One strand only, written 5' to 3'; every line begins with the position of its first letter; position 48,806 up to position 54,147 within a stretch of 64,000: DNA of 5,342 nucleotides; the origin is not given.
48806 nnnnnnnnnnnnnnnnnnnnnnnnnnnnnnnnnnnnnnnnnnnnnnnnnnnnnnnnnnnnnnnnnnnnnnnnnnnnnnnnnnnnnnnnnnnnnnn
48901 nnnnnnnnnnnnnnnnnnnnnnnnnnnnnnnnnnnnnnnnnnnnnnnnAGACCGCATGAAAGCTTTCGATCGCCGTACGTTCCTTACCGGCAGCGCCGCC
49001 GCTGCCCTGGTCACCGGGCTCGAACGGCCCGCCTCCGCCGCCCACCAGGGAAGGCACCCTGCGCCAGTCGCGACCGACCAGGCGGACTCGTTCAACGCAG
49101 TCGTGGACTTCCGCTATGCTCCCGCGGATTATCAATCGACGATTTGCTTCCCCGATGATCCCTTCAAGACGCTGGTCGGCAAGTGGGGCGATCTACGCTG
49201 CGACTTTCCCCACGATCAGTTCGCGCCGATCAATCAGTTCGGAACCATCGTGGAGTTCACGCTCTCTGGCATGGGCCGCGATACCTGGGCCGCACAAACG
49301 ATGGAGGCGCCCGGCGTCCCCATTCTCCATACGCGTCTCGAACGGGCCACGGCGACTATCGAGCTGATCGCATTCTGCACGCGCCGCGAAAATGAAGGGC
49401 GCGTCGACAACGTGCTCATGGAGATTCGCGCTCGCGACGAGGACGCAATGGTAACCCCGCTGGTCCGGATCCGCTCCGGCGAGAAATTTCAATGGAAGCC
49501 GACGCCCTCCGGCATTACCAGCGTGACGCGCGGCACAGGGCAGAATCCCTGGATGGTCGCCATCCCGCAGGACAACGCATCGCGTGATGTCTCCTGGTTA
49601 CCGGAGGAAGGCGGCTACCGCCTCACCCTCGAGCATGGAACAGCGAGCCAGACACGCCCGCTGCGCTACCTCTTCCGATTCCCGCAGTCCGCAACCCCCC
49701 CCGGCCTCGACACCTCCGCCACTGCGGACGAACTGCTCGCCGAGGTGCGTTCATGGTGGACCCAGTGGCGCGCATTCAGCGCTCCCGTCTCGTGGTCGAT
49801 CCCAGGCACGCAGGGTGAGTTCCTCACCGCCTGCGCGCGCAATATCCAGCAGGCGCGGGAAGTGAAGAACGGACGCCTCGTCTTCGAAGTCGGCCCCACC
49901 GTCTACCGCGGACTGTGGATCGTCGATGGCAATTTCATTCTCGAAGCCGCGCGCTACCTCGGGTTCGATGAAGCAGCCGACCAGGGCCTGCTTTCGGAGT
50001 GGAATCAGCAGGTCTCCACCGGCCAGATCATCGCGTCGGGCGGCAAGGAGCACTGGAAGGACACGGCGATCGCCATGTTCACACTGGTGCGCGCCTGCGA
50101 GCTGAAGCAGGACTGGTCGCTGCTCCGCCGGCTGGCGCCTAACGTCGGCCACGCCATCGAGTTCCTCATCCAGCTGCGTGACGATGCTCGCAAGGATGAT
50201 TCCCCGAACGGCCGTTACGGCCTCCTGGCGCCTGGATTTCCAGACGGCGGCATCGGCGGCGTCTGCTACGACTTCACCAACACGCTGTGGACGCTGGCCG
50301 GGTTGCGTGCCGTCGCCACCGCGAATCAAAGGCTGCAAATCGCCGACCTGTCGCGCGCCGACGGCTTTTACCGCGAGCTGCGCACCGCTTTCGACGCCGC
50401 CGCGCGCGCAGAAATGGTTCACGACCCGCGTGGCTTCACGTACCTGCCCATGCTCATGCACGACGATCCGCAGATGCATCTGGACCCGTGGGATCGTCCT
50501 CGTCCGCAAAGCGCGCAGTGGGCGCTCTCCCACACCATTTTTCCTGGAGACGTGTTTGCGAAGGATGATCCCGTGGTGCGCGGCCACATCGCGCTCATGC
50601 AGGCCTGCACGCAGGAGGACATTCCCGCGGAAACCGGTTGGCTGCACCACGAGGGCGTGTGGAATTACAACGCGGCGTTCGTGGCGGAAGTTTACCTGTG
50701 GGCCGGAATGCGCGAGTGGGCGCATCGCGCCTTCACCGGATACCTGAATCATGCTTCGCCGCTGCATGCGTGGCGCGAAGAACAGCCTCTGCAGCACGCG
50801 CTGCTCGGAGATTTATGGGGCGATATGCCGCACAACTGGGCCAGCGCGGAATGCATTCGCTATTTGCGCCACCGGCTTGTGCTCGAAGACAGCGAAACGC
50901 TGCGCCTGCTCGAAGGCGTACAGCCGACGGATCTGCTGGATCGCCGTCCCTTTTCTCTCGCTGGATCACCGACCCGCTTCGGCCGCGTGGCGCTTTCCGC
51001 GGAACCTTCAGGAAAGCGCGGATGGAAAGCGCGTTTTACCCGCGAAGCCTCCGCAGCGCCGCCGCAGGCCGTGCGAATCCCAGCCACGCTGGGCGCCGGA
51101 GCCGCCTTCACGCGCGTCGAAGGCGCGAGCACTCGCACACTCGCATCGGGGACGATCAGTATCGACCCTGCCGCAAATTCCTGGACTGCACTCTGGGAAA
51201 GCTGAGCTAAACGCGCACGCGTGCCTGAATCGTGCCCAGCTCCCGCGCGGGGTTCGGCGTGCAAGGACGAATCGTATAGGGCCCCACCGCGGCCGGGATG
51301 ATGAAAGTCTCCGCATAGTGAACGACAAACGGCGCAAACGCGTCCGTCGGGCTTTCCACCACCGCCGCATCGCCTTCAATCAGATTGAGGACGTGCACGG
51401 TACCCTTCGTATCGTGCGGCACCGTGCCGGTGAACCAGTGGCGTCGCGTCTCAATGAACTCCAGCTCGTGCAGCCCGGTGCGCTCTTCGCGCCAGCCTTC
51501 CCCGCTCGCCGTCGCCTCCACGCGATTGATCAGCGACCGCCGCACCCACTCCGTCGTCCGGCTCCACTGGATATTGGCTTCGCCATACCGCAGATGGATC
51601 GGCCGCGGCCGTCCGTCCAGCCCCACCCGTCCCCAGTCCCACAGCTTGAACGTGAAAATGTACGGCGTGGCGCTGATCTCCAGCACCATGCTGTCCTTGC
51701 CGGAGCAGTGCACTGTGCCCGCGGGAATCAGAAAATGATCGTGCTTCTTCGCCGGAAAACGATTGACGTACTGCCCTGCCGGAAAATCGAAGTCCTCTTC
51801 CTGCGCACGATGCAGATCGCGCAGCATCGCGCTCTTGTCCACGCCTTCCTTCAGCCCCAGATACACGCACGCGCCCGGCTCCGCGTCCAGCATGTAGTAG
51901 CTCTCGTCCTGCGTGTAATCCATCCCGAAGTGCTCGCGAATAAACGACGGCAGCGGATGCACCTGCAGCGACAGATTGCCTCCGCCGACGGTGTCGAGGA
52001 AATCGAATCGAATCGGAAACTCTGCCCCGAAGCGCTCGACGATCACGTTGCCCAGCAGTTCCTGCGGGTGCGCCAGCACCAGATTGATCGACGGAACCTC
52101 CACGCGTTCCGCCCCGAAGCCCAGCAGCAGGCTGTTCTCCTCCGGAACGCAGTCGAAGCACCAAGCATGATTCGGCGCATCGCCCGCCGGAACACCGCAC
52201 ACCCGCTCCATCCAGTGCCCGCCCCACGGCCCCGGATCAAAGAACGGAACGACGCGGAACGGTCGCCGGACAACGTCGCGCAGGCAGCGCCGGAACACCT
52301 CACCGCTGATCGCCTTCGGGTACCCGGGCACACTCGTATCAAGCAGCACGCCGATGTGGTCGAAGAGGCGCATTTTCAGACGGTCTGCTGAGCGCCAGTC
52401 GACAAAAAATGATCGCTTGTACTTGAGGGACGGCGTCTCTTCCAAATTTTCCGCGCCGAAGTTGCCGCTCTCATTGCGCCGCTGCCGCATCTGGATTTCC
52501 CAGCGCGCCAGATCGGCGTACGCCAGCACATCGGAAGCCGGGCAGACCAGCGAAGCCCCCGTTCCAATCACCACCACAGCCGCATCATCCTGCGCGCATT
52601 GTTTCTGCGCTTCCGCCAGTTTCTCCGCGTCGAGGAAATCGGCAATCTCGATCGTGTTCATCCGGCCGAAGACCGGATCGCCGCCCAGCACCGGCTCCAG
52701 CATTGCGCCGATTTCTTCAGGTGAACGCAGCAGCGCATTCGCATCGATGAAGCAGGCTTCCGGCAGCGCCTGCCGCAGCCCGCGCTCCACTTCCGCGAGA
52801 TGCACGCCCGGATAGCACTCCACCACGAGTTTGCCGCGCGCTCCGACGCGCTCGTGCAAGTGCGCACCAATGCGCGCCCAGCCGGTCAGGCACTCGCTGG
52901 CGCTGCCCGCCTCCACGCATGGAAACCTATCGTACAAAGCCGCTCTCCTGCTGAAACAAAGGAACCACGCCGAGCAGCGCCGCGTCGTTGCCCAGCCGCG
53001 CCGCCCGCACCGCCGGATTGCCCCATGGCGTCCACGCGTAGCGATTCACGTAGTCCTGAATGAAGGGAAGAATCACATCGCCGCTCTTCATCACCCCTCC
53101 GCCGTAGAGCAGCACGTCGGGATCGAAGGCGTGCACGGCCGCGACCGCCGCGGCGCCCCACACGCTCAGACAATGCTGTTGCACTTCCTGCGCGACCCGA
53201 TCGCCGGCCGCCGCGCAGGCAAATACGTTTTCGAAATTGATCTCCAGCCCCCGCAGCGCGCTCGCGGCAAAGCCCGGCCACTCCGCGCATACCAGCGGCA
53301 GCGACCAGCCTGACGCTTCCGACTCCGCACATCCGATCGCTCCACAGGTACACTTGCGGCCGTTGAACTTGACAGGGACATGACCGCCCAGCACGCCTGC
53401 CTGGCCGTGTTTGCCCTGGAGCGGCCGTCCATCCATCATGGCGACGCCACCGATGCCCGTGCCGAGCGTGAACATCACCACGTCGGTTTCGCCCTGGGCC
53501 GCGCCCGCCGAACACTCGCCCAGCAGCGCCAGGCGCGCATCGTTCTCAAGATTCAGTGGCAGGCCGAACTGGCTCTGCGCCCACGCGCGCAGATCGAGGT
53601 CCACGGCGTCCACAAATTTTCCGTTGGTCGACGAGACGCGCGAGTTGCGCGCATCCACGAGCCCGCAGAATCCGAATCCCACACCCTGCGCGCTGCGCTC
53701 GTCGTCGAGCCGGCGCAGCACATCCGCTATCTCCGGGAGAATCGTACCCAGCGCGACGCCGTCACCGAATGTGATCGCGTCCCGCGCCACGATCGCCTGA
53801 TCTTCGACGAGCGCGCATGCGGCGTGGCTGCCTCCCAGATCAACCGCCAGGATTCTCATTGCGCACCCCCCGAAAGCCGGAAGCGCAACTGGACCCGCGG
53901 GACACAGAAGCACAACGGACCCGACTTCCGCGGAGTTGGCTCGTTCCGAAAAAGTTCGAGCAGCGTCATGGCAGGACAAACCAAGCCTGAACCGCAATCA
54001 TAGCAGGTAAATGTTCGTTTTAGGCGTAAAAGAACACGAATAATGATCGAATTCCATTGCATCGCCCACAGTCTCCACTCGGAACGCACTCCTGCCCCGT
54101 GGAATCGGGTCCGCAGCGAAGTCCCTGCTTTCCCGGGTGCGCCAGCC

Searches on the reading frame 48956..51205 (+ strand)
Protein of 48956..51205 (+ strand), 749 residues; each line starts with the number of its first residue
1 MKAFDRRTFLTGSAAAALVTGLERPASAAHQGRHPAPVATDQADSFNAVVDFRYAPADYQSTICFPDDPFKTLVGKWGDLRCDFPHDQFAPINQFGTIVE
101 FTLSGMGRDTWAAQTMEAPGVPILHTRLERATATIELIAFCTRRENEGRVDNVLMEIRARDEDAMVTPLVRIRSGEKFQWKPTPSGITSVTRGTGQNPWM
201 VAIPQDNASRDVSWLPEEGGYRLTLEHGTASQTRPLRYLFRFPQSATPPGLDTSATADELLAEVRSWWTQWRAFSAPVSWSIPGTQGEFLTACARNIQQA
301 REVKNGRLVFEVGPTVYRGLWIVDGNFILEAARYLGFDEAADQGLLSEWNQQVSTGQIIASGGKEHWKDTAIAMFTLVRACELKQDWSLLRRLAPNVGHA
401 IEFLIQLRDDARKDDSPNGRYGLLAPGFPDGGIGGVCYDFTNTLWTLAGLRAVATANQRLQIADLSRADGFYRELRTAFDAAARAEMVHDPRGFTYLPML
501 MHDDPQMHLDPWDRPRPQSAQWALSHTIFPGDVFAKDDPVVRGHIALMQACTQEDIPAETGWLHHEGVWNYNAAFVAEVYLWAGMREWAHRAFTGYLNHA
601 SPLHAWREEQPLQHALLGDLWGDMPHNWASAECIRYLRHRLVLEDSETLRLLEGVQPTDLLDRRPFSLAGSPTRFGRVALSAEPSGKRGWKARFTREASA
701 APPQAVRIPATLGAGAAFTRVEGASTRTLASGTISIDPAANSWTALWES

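Call 45: search_protein_families(library=ncbifam, proteins=[window:48956-51205:+], max_evalue=0.00001)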
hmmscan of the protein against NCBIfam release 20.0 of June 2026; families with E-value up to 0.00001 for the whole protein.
window:48956-51205:+ (749 aa): 0 families

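Call 70: search_solved_structures(query=window:48956-51202:+, max_evalue=0.1)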
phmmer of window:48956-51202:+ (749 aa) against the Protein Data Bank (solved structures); distinct sequences matched with E-value up to 0.1: 0.

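Call 75: search_protein_families(library=pfam, proteins=[window:48956-51202:+], max_evalue=0.01)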
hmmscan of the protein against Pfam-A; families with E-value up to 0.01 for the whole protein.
window:48956-51202:+ (749 aa): 0 families

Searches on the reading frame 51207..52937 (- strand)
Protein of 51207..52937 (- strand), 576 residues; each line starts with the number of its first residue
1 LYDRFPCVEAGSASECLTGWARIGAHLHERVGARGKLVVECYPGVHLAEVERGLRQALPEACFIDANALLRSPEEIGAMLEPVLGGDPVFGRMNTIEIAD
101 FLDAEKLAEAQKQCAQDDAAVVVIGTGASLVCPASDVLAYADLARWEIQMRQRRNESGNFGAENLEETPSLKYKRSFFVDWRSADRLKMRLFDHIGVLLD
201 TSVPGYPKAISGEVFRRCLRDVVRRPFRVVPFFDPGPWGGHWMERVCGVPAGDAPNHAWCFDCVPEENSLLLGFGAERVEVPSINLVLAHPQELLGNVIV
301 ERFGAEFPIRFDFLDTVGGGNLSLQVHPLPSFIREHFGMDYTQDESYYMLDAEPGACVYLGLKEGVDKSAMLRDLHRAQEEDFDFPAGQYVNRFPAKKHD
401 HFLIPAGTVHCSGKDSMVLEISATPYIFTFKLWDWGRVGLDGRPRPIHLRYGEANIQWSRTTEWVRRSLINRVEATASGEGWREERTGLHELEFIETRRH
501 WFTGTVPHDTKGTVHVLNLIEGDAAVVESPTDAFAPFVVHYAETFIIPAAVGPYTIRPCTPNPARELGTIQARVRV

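Call 45: search_protein_families(library=ncbifam, proteins=[window:51207-52937:-], max_evalue=0.00001)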
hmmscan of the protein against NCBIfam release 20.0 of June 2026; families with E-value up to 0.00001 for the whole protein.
window:51207-52937:- (576 aa): 0 families

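Call 71: search_solved_structures(query=window:51210-52937:-, max_evalue=0.1)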
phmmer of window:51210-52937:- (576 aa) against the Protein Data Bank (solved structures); distinct sequences matched with E-value up to 0.1: 3.
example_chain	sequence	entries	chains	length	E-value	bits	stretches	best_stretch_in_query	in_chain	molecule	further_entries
1zx5_A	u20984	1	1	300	2.6e-10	42.8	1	236-438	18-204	mannosephosphate isomerase, putative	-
1qwr_A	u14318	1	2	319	9.6e-09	37.6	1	224-450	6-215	Mannose-6-phosphate isomerase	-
3r8c_A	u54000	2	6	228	0.096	14.5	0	73-166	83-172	Cytidylate kinase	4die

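Call 75: search_protein_families(library=pfam, proteins=[window:51210-52937:-], max_evalue=0.01)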
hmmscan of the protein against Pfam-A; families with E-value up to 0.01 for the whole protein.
window:51210-52937:- (576 aa): 0 families

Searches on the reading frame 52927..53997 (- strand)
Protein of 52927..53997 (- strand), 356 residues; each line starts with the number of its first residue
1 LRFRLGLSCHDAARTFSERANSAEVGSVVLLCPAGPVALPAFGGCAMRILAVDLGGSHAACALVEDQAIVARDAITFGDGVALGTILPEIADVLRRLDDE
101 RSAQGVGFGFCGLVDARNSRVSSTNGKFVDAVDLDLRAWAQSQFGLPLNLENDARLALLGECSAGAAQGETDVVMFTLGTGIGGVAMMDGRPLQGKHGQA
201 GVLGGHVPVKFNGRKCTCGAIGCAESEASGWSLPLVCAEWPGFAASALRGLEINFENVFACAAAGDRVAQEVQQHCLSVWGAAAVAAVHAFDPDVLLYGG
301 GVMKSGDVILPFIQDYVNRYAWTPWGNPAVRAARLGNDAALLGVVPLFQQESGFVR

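Call 45: search_protein_families(library=ncbifam, proteins=[window:52927-53997:-], max_evalue=0.00001)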
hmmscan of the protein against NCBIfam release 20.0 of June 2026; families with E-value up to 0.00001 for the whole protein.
window:52927-53997:- (356 aa): 12 families
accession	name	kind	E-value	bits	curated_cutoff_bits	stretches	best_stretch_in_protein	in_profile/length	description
TIGR00744.1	ROK_glcA_fam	subfamily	5e-38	131.1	260.35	1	50-349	1-309/318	ROK family glucokinase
NF007251.0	PRK09698.1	equivalog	5.6e-31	107.9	253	1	49-327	8-273/304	allose kinase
NF003461.0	PRK05082.1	subfamily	9.9e-24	84.2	283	1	47-351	1-289/291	N-acetylmannosamine kinase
NF042998.1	bglucokin_BglK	equivalog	2e-23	83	550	1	47-351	1-288/291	beta-glucoside kinase BglK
NF045551.1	GK_Pyrobac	equivalog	6.7e-23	81.4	500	1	49-347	2-279/294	ATP-dependent glucokinase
NF049930.1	TransRegMlc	equivalog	1.3e-22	80.7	530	1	106-325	149-366/405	sugar metabolism global transcriptional regulator Mlc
NF047937.1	TransRegNagC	equivalog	1.8e-21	76.8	650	1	103-340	140-376/399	DNA-binding transcriptional regulator NagC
NF047821.1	NactlManKinNanK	equivalog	8.7e-21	74.7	450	1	47-345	1-283/288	N-acetylmannosamine kinase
NF007108.0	PRK09557.1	equivalog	1.9e-17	63.6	443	1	50-349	4-301/303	fructokinase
NF009835.0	PRK13310.1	equivalog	1.1e-16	61.1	380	1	53-346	6-298/303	N-acetylglucosamine kinase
NF045550.1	FrctkaseScrK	equivalog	5.1e-08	32.7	400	0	52-199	8-153/293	fructokinase ScrK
NF045942.1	PolPhglucPhase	equivalog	3.1e-07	30.4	250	0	52-191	5-144/242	polyphosphate--glucose phosphotransferase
